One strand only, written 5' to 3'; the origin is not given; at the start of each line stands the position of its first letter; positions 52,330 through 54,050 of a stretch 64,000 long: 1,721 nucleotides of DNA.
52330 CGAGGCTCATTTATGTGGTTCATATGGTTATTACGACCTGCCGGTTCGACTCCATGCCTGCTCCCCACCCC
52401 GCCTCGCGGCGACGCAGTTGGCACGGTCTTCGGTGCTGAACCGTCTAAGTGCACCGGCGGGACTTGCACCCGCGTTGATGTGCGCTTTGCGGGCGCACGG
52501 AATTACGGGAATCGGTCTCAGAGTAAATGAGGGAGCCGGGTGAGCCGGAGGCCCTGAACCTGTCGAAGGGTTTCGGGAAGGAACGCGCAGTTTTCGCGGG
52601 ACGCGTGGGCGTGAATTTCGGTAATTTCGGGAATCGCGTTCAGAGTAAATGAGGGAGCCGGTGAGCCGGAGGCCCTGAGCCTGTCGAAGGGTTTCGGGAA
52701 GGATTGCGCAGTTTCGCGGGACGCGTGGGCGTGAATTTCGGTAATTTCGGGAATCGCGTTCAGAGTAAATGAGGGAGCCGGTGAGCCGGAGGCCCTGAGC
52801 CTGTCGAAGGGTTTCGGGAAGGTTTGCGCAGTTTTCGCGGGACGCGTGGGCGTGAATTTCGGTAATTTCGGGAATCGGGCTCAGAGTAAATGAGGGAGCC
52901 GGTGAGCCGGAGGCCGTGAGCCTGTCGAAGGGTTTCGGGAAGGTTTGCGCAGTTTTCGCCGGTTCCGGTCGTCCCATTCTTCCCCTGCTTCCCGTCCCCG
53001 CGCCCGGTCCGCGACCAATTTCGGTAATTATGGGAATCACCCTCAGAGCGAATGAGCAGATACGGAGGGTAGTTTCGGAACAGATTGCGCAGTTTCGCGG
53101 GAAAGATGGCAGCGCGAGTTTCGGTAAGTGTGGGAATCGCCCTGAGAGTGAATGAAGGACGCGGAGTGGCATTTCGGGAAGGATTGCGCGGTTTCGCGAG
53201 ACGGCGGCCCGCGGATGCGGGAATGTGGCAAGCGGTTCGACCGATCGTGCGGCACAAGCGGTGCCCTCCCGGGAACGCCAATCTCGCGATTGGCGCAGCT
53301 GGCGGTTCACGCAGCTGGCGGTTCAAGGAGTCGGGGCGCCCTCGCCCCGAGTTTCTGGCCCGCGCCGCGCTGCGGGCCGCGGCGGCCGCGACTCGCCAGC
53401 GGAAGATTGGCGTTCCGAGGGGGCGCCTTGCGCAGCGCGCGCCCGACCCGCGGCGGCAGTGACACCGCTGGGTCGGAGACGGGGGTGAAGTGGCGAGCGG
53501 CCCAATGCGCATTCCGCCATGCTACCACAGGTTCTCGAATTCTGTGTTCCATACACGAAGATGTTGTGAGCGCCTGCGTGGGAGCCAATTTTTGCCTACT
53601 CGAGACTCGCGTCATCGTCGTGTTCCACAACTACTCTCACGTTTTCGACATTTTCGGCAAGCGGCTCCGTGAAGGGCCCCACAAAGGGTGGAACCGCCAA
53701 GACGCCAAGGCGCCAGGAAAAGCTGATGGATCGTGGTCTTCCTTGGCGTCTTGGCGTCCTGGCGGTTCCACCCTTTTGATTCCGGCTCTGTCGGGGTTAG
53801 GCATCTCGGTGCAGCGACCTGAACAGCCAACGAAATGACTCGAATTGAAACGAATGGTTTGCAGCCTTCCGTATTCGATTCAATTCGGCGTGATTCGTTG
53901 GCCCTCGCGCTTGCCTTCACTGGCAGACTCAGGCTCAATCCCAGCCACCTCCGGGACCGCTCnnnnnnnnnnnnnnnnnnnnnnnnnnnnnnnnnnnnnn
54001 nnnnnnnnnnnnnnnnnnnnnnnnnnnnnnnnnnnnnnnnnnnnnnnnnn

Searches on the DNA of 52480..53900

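Call 20: search_rna_families(source=window, start=52480, end=53300, threshold=evalue, max_evalue=10)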
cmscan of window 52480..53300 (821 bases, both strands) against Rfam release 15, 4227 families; matches with E-value up to 10: 0.
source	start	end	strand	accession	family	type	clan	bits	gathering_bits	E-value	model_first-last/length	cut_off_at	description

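Call 78: search_rna_families(source=window, start=53200, end=53900, threshold=evalue, max_evalue=1)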
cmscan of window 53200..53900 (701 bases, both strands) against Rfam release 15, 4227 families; matches with E-value up to 1: 5.
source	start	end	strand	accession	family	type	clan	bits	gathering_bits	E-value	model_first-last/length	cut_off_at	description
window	53691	53768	-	RF03792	MIR6462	Gene; miRNA;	-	33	96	0.00066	1-119/119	no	MIR6462 microRNA precursor family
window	53681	53778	+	RF03379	mir-4667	Gene; miRNA;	-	31.8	68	0.0011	1-93/93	no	mir-4667 microRNA precursor family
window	53687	53772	+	RF00891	mir-671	Gene; miRNA;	-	29.5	65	0.0068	1-84/84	no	mir-671 microRNA precursor family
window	53683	53776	+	RF03679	MIR2084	Gene; miRNA;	-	28.4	100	0.00067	1-107/107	no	MIR2084 microRNA precursor family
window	53681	53777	-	RF04279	mir-H20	Gene; miRNA;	CL00141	26.6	99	0.013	1-82/82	no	mir-H20 microRNA precursor family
